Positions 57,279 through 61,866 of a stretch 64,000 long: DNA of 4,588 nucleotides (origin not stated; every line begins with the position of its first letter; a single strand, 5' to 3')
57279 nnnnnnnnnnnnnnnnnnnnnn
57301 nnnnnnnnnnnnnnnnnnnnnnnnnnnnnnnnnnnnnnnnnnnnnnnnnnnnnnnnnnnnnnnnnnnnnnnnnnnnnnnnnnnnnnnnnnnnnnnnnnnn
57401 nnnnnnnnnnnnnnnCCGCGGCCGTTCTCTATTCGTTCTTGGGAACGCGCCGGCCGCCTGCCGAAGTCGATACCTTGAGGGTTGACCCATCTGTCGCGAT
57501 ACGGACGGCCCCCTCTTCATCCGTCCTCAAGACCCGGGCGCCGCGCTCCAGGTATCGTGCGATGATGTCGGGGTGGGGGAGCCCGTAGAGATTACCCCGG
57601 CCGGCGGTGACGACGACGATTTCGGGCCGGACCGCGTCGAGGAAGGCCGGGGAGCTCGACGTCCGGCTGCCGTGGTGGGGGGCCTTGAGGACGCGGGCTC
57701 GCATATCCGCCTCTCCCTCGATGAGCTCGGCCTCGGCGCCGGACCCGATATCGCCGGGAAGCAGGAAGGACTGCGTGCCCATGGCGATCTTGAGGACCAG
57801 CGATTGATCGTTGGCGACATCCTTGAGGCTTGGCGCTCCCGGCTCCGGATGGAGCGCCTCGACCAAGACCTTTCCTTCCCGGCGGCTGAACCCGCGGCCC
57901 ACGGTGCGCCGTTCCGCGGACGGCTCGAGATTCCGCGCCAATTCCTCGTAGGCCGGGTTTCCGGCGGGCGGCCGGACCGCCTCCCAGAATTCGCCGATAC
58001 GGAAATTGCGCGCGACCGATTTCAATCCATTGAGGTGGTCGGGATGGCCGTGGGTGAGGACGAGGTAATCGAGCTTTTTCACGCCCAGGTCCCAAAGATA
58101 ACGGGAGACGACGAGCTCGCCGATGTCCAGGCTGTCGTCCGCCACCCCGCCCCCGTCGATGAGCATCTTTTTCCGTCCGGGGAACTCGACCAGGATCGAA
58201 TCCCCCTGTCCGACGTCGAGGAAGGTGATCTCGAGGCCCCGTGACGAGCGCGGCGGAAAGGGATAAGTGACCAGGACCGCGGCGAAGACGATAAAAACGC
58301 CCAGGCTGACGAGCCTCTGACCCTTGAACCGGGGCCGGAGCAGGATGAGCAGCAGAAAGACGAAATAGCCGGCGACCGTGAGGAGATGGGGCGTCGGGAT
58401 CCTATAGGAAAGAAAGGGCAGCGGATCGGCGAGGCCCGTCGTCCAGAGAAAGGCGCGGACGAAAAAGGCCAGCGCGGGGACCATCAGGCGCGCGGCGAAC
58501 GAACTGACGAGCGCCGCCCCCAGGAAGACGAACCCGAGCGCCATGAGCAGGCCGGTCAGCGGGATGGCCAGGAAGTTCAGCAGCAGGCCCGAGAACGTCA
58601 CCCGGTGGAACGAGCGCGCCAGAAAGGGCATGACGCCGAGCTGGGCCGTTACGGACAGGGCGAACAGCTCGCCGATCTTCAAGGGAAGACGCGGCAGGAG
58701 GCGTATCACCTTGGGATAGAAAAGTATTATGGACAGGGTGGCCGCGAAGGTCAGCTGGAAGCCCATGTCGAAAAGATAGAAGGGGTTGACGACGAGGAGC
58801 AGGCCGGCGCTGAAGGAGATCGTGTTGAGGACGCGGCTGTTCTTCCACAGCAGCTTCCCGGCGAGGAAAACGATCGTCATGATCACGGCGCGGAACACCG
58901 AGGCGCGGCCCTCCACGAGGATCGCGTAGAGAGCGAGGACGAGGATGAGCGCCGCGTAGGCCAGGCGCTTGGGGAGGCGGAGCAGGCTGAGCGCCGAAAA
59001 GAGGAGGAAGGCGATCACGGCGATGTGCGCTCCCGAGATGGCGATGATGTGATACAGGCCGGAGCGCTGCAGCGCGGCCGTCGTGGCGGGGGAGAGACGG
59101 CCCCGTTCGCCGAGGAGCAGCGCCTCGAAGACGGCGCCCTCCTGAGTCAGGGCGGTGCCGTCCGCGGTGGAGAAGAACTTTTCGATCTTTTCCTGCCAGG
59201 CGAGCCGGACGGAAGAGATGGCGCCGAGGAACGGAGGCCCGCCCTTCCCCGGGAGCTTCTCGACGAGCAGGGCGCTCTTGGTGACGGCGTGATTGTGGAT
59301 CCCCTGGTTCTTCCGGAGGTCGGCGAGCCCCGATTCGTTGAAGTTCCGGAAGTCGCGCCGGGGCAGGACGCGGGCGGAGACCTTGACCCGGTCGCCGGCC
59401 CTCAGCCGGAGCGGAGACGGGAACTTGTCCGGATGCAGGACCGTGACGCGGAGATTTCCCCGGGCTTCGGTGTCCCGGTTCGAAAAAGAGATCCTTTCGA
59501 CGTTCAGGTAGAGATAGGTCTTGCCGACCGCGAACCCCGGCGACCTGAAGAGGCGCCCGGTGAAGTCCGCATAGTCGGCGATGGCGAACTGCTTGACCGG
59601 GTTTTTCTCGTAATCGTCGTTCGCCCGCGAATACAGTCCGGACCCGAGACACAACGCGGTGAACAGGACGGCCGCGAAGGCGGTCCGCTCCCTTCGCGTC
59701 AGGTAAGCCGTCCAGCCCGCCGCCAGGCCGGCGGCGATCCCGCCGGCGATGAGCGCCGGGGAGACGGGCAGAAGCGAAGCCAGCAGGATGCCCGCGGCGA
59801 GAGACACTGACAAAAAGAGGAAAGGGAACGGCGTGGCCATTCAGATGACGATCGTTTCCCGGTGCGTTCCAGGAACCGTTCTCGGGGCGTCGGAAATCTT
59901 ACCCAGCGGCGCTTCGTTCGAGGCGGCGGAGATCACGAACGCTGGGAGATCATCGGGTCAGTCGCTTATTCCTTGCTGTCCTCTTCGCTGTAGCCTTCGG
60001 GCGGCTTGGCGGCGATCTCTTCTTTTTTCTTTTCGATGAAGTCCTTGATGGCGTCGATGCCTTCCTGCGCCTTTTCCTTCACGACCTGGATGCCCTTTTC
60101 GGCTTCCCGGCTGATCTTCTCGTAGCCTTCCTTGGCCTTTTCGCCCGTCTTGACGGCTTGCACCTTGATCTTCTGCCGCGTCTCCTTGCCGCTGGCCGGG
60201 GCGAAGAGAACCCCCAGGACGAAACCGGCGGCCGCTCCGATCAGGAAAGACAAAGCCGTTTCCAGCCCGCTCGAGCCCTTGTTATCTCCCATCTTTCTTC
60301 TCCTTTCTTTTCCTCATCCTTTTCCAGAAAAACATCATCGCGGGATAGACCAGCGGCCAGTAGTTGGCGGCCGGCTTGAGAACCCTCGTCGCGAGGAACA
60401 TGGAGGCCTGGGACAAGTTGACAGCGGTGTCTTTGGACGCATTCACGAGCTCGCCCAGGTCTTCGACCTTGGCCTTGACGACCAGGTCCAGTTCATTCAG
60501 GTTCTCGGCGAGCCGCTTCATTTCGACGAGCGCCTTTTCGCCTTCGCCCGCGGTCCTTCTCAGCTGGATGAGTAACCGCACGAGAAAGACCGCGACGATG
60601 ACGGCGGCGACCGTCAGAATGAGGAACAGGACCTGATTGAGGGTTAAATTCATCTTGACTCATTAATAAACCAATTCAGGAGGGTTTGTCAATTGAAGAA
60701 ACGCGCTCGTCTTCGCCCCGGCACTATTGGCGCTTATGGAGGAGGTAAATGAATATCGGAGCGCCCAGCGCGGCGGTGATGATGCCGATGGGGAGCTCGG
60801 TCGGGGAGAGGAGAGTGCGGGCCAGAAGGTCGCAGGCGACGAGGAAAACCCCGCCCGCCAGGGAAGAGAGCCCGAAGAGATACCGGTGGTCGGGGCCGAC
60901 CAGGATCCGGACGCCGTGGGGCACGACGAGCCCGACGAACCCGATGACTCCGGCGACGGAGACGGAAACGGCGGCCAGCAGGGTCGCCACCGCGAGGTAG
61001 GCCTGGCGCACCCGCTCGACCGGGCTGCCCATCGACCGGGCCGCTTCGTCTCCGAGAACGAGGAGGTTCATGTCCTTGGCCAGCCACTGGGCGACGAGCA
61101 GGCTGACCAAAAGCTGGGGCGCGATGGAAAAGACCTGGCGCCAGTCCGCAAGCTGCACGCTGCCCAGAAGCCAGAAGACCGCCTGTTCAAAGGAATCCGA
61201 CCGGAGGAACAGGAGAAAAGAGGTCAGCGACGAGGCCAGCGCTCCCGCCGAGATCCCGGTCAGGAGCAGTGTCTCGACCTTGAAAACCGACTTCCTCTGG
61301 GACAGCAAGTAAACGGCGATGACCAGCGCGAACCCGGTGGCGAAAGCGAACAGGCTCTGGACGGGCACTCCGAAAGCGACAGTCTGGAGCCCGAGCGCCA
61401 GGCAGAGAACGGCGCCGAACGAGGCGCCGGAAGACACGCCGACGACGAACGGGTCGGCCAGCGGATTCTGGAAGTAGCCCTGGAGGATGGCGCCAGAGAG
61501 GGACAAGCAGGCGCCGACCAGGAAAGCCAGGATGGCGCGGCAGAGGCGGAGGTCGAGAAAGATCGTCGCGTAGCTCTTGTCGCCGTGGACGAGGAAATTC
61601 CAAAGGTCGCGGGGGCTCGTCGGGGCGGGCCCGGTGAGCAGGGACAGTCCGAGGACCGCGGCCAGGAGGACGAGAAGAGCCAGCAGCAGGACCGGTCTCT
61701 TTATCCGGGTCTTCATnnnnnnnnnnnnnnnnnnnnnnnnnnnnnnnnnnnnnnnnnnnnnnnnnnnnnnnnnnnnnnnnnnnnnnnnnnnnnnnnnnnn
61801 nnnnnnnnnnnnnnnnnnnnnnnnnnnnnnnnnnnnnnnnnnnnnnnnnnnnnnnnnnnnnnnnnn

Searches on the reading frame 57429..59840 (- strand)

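Call 30: search_protein_families(library=pfam, proteins=[window:57429-59840:-], max_evalue=0.001)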
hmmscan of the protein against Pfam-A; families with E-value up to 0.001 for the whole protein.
window:57429-59840:- (803 aa): 4 families
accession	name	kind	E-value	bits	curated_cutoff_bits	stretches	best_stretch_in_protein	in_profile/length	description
PF03772.21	Competence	-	1.2e-55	189.2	23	1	241-503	1-267/270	Competence protein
PF00753.33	Lactamase_B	-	2.8e-17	63.7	22.7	1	542-744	2-192/196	Metallo-beta-lactamase superfamily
PF13567.11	DUF4131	-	5.4e-12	46.2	31.6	1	24-187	3-159/165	Domain of unknown function (DUF4131)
PF12706.13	Lactamase_B_2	-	0.00015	21.9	27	1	587-619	28-58/200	Beta-lactamase superfamily domain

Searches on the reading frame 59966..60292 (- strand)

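Call 30: search_protein_families(library=pfam, proteins=[window:59966-60292:-], max_evalue=0.001)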
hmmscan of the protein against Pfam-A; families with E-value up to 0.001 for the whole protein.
window:59966-60292:- (108 aa): 1 family
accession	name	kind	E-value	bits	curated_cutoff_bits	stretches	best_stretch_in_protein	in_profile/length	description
PF12732.12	YtxH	-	2.7e-18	66.6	37.5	1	14-82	2-70/71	YtxH-like protein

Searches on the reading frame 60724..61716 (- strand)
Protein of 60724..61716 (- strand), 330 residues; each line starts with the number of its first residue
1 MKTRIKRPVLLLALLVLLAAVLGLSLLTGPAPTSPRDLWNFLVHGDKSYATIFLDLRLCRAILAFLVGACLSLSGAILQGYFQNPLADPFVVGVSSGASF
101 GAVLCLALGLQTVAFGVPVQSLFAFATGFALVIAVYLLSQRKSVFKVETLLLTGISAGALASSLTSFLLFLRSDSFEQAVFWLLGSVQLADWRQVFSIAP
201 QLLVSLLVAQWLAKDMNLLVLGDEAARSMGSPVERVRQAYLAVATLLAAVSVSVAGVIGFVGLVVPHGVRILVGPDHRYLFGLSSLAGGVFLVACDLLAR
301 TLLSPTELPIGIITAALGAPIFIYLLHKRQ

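Call 30: search_protein_families(library=pfam, proteins=[window:60724-61716:-], max_evalue=0.001)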
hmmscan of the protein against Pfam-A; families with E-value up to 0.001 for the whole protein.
window:60724-61716:- (330 aa): 2 families
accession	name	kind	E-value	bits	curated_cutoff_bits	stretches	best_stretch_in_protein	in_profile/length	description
PF01032.23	FecCD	-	3.5e-94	315.8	26.5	1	17-328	1-311/311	FecCD transport family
PF00950.22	ABC-3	-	6.5e-05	23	20.1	1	64-307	8-240/258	ABC 3 transport family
